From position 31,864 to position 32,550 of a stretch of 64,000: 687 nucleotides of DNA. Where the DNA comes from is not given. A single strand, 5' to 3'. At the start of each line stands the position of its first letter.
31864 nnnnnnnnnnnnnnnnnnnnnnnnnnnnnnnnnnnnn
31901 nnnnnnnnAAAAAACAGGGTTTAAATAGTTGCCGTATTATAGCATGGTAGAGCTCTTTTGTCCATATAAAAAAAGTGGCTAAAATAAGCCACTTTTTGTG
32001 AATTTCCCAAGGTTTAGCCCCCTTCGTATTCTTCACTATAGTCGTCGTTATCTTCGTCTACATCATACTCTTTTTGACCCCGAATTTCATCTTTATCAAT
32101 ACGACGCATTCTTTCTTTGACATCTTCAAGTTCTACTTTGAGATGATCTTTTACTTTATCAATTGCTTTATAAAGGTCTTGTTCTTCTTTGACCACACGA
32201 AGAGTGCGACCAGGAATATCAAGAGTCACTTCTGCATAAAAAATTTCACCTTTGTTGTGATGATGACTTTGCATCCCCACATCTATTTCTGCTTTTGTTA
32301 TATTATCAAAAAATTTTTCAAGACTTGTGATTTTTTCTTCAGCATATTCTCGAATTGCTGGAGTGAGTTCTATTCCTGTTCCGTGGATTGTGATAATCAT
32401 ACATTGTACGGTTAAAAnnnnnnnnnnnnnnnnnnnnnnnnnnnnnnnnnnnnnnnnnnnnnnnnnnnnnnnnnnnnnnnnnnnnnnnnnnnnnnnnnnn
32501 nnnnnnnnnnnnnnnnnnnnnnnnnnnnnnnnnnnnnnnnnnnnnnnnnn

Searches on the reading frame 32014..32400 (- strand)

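Call 13: search_protein_families(library=pfam, proteins=[window:32014-32400:-], max_evalue=0.01)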
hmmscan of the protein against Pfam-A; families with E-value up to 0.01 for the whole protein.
window:32014-32400:- (128 aa): 1 family
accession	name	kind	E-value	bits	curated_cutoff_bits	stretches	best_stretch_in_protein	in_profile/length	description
PF02482.25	Ribosomal_S30AE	-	1.2e-19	71.3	23.7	1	3-99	1-88/88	Sigma 54 modulation protein / S30EA ribosomal protein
